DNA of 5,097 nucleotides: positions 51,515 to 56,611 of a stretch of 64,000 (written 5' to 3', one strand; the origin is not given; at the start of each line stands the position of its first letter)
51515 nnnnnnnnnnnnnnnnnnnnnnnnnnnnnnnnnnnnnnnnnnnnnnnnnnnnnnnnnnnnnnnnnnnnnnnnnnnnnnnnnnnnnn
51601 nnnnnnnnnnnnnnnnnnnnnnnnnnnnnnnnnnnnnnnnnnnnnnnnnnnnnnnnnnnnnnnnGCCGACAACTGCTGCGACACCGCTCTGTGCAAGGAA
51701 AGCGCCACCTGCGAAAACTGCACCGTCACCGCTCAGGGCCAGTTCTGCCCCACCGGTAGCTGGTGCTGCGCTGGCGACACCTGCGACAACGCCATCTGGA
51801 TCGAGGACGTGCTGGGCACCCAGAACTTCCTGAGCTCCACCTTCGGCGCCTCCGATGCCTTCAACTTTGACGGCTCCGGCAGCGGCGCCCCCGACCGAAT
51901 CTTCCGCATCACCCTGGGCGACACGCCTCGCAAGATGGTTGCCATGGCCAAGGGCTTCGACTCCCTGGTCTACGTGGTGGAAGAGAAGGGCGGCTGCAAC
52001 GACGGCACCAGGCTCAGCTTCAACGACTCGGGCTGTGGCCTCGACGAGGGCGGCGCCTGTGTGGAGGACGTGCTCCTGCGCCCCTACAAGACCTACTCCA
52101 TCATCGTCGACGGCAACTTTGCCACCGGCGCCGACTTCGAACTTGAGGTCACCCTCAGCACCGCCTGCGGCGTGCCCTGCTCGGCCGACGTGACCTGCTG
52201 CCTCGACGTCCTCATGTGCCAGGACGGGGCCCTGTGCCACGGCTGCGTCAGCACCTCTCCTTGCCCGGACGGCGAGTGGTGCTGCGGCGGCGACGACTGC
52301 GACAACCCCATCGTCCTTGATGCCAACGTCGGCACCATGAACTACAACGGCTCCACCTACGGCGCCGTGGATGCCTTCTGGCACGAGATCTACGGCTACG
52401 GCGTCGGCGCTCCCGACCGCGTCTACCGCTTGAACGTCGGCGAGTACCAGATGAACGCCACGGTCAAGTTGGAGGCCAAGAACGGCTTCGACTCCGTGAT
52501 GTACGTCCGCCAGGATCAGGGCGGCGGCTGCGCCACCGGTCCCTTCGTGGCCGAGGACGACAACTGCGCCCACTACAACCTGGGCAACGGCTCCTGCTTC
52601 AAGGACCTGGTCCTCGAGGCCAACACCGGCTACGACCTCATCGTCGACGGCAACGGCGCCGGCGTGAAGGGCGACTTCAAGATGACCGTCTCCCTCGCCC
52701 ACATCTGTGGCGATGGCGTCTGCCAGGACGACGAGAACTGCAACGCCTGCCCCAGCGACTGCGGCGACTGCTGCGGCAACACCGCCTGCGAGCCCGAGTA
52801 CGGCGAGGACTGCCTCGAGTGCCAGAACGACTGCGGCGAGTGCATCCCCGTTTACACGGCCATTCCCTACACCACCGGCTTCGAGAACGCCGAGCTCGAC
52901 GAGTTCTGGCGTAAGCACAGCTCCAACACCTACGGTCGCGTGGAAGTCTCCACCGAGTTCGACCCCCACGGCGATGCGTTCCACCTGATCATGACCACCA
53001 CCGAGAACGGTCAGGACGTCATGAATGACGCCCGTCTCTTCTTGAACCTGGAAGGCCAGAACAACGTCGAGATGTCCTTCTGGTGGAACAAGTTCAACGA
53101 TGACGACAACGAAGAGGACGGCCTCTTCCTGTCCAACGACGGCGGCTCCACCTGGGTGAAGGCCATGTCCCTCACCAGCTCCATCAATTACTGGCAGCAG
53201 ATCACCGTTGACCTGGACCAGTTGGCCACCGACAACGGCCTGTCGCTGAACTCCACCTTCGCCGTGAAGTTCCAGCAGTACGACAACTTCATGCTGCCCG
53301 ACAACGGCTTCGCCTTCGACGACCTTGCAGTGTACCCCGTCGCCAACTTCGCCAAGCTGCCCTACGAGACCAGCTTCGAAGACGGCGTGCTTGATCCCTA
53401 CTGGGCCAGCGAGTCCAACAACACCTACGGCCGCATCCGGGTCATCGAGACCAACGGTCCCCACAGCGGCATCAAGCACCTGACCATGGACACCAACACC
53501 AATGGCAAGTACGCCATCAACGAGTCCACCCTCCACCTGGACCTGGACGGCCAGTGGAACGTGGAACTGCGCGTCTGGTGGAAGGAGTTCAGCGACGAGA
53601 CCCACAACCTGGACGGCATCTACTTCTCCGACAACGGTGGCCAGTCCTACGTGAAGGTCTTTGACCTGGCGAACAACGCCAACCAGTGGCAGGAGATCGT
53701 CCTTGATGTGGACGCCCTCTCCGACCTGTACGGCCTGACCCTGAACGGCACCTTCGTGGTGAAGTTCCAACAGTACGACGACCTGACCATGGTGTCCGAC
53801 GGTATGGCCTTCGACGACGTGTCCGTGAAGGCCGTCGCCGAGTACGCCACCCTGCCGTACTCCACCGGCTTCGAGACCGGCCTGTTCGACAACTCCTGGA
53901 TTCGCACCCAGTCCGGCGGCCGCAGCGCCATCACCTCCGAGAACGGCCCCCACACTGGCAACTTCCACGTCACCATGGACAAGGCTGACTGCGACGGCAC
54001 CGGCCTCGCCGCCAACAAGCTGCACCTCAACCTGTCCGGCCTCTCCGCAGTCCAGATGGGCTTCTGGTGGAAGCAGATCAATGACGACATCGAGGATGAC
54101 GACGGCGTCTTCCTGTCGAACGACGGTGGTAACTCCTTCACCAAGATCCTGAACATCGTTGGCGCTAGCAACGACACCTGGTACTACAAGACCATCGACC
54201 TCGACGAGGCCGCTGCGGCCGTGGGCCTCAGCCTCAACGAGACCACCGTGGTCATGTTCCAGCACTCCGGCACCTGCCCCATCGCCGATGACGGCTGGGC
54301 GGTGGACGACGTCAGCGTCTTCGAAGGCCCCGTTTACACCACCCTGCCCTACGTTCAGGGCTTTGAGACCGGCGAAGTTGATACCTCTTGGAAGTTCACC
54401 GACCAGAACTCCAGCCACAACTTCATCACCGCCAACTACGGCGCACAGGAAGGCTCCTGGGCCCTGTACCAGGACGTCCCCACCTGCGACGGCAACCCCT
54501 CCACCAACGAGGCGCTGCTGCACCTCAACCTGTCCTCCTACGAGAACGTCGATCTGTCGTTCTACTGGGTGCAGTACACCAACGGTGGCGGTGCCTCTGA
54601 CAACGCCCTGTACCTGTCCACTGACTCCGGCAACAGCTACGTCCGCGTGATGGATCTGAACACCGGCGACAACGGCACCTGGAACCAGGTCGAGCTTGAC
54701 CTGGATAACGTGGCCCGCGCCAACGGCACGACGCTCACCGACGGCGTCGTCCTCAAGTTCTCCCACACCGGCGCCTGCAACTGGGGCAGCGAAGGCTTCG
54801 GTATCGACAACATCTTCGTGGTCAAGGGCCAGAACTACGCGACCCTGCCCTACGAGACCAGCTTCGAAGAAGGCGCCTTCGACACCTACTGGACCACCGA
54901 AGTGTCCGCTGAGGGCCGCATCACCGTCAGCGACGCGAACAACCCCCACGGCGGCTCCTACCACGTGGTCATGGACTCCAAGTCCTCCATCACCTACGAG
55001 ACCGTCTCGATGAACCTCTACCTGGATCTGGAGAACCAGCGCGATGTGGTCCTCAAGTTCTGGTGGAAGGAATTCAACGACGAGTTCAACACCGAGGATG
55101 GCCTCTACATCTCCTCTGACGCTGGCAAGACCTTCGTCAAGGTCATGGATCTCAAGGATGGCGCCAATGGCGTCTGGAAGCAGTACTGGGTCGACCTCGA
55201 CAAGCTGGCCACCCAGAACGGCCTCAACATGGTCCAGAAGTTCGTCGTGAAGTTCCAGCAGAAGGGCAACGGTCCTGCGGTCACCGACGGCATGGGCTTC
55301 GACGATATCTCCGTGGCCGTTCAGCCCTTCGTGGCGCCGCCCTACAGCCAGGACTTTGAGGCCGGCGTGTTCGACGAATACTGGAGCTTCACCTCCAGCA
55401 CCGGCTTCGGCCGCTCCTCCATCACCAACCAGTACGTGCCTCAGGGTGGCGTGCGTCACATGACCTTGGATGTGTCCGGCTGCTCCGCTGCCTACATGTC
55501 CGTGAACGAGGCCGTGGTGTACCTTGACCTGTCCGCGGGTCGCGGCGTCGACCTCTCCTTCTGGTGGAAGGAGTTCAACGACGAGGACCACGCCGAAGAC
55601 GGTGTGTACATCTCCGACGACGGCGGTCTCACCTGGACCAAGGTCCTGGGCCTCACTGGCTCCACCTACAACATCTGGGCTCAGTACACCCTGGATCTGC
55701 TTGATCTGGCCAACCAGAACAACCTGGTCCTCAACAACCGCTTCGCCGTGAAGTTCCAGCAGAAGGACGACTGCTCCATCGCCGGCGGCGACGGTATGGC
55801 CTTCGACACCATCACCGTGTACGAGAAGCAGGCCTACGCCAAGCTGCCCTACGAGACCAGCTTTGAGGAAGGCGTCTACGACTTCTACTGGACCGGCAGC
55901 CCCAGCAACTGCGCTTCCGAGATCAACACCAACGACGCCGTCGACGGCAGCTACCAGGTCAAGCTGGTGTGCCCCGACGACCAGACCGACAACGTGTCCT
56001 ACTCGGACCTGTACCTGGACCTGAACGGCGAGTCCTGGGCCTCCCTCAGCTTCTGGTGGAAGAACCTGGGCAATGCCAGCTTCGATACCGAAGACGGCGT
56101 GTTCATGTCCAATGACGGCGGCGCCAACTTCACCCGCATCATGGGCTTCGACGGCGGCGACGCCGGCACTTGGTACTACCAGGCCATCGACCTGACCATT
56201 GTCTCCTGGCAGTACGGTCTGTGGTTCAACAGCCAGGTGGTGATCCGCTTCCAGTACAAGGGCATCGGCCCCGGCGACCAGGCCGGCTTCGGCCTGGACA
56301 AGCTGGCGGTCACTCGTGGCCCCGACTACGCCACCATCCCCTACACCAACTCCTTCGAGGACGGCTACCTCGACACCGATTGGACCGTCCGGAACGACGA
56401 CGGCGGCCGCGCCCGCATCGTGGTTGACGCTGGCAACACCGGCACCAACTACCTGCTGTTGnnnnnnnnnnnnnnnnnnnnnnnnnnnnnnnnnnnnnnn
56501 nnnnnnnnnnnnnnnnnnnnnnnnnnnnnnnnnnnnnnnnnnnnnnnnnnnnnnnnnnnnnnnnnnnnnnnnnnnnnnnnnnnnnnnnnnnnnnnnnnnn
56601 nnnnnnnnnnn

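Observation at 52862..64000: At least 22 tandem ~165-aa Cys-poor modules of an unassigned family, each with an Asp-box-like motif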

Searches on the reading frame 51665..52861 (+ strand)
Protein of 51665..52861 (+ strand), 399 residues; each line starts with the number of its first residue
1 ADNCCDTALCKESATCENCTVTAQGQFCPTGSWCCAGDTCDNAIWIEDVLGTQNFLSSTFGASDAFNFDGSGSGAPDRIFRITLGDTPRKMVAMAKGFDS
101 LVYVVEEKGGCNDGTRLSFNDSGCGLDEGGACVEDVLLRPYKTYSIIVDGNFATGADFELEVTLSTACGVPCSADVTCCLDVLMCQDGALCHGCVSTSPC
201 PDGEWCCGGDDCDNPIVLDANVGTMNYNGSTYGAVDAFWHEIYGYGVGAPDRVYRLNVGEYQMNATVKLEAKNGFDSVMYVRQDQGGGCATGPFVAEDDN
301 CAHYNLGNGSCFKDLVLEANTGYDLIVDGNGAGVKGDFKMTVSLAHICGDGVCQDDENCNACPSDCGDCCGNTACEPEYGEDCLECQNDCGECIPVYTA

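Call 6: search_protein_families(library=pfam, proteins=[window:51665-52861:+], max_evalue=1)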
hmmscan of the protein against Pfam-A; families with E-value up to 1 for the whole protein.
window:51665-52861:+ (399 aa): 0 families

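Call 7: search_protein_families(library=ncbifam, proteins=[window:51665-52861:+], max_evalue=1)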
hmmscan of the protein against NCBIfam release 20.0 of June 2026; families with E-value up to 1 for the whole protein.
window:51665-52861:+ (399 aa): 0 families

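Call 22: search_protein_families(library=pfam, proteins=[window:51665-52861:+], max_evalue=0.01)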
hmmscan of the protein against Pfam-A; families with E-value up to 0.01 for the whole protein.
window:51665-52861:+ (399 aa): 0 families

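Call 71: search_solved_structures(query=window:51665-52861:+, max_evalue=10)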
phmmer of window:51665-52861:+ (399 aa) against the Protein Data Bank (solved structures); distinct sequences matched with E-value up to 10: 3.
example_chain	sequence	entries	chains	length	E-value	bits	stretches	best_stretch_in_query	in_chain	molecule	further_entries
4n4p_A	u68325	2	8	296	0.099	14.5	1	49-110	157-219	Acylneuraminate lyase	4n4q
5x7k_A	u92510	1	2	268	0.35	12.7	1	313-370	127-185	Lipase B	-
7wn0_B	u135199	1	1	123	0.88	11.4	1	35-122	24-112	nanobody19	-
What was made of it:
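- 51665..52861 (+): Two unassigned units of about 190 aa between the Cys-rich repeats and the array. No Pfam or PDB sequence match (calls 6, 22, 71).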

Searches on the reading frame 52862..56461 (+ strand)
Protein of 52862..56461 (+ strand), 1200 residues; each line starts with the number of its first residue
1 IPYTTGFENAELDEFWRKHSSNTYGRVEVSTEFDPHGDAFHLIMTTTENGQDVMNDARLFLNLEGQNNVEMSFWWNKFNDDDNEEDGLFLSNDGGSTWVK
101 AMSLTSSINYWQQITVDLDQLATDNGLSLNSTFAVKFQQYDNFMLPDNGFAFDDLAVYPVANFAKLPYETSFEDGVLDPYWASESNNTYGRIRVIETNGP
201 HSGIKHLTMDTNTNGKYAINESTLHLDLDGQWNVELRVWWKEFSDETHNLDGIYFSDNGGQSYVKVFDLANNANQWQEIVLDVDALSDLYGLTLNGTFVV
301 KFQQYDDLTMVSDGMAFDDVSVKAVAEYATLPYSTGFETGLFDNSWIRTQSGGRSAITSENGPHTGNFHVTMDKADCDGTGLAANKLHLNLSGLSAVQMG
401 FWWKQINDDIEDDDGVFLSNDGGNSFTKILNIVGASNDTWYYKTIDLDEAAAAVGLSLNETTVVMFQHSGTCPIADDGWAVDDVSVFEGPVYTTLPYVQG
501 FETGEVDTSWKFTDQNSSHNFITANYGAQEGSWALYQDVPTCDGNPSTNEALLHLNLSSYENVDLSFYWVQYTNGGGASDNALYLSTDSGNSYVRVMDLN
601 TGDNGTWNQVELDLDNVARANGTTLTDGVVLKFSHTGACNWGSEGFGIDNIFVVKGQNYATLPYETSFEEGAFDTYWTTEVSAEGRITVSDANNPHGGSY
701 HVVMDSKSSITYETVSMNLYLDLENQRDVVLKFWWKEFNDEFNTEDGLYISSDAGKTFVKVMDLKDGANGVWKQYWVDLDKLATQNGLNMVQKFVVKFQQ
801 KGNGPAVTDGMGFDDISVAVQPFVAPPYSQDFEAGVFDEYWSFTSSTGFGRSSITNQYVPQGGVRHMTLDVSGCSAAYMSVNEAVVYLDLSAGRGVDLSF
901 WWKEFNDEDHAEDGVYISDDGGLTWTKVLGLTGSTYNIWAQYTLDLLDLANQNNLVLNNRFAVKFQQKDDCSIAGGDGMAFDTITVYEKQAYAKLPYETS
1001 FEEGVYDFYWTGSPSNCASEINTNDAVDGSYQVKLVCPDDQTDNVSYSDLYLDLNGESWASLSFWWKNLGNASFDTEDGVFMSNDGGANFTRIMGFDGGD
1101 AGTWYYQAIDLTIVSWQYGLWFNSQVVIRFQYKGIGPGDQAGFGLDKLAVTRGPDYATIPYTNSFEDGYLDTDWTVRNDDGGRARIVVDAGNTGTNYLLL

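Call 6: search_protein_families(library=pfam, proteins=[window:52862-56461:+], max_evalue=1)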
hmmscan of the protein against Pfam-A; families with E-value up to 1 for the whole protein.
window:52862-56461:+ (1200 aa): 4 families
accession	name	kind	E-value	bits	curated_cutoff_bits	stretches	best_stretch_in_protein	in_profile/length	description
PF00629.30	MAM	-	2.8e-13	50.4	26.4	1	673-818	17-152/158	MAM domain, meprin/A5/mu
PF21471.3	Reelin_subrepeat-B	-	1.1e-05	25.7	27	0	87-128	61-103/127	Reelin subrepeat B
PF02012.26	BNR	-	0.00011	22.1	27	1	916-927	1-12/12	BNR/Asp-box repeat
PF18957.6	RibLong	-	0.0078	17.4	27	0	660-702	30-72/93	Long Rib domain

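Call 7: search_protein_families(library=ncbifam, proteins=[window:52862-56461:+], max_evalue=1)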
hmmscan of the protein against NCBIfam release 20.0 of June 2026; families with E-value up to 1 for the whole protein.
window:52862-56461:+ (1200 aa): 2 families
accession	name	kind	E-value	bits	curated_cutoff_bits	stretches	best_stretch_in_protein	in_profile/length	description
NF045728.1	glycosyl_F510_1955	equivalog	1.9e-07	30.6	175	0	1075-1094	155-174/246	F510_1955 family glycosylhydrolase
NF010677.0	PRK14075.1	equivalog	0.019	14.5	260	0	207-261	105-158/257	NAD(+) kinase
